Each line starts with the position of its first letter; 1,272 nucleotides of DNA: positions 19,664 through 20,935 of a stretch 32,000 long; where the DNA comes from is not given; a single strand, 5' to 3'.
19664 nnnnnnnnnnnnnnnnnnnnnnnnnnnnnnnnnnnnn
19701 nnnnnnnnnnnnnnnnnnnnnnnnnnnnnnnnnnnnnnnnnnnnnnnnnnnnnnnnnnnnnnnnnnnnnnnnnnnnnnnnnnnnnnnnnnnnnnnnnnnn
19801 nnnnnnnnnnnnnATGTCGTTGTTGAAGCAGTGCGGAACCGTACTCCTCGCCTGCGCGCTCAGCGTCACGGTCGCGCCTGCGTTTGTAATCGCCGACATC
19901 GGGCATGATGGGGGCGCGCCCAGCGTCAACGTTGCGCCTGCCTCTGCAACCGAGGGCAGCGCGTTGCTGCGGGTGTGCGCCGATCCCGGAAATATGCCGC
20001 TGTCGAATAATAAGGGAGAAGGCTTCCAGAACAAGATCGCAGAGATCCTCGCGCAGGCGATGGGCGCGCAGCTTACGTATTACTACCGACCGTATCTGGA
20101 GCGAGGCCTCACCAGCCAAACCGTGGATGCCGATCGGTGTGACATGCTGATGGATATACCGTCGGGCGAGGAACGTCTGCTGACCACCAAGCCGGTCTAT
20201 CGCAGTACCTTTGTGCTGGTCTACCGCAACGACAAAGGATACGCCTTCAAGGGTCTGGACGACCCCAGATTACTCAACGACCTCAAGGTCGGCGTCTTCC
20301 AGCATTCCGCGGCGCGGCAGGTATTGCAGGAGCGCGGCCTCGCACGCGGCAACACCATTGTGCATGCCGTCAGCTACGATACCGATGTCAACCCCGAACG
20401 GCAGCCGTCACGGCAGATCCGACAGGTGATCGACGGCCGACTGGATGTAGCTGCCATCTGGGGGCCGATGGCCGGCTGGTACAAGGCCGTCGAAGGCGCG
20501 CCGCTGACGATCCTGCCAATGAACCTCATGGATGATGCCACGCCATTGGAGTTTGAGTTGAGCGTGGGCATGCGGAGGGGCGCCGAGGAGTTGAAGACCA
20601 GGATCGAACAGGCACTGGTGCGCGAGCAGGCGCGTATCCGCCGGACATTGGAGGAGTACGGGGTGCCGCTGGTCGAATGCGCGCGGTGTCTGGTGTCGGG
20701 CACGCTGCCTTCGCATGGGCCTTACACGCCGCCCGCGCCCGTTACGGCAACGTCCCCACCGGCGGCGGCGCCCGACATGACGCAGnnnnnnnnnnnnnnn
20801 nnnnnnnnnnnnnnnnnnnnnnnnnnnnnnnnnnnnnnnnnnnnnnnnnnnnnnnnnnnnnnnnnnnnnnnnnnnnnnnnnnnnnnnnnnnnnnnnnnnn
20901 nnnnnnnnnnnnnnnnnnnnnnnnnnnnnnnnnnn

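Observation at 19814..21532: XoxJ fused to a periplasmic ankyrin-repeat domain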

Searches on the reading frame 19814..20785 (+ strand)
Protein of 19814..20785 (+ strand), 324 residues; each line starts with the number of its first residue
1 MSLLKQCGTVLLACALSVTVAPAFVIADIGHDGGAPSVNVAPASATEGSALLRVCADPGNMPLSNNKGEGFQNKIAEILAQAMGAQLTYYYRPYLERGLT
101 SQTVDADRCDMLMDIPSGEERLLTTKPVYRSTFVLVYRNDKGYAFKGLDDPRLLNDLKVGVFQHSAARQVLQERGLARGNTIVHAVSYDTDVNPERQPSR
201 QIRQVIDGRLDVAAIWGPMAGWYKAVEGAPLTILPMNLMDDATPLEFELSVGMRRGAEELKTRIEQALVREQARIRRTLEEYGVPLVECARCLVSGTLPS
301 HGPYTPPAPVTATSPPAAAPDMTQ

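Call 36: search_solved_structures(query=window:19814-20785:+, max_evalue=0.00001, show_alignments=3)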
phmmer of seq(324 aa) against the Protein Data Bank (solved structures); distinct sequences matched with E-value up to 0.00001: 3.
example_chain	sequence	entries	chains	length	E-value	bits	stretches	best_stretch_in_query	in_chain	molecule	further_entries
6onp_A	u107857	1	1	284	3.7e-39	138.2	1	46-287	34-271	periplasmic binding protein XoxJ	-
5sv6_A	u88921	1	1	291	3.3e-28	102.2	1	45-286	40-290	Extracellular solute-binding protein, family 3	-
9ism_B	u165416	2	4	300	1.1e-23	87.4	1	21-288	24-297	Methanol oxidation protein MxaJ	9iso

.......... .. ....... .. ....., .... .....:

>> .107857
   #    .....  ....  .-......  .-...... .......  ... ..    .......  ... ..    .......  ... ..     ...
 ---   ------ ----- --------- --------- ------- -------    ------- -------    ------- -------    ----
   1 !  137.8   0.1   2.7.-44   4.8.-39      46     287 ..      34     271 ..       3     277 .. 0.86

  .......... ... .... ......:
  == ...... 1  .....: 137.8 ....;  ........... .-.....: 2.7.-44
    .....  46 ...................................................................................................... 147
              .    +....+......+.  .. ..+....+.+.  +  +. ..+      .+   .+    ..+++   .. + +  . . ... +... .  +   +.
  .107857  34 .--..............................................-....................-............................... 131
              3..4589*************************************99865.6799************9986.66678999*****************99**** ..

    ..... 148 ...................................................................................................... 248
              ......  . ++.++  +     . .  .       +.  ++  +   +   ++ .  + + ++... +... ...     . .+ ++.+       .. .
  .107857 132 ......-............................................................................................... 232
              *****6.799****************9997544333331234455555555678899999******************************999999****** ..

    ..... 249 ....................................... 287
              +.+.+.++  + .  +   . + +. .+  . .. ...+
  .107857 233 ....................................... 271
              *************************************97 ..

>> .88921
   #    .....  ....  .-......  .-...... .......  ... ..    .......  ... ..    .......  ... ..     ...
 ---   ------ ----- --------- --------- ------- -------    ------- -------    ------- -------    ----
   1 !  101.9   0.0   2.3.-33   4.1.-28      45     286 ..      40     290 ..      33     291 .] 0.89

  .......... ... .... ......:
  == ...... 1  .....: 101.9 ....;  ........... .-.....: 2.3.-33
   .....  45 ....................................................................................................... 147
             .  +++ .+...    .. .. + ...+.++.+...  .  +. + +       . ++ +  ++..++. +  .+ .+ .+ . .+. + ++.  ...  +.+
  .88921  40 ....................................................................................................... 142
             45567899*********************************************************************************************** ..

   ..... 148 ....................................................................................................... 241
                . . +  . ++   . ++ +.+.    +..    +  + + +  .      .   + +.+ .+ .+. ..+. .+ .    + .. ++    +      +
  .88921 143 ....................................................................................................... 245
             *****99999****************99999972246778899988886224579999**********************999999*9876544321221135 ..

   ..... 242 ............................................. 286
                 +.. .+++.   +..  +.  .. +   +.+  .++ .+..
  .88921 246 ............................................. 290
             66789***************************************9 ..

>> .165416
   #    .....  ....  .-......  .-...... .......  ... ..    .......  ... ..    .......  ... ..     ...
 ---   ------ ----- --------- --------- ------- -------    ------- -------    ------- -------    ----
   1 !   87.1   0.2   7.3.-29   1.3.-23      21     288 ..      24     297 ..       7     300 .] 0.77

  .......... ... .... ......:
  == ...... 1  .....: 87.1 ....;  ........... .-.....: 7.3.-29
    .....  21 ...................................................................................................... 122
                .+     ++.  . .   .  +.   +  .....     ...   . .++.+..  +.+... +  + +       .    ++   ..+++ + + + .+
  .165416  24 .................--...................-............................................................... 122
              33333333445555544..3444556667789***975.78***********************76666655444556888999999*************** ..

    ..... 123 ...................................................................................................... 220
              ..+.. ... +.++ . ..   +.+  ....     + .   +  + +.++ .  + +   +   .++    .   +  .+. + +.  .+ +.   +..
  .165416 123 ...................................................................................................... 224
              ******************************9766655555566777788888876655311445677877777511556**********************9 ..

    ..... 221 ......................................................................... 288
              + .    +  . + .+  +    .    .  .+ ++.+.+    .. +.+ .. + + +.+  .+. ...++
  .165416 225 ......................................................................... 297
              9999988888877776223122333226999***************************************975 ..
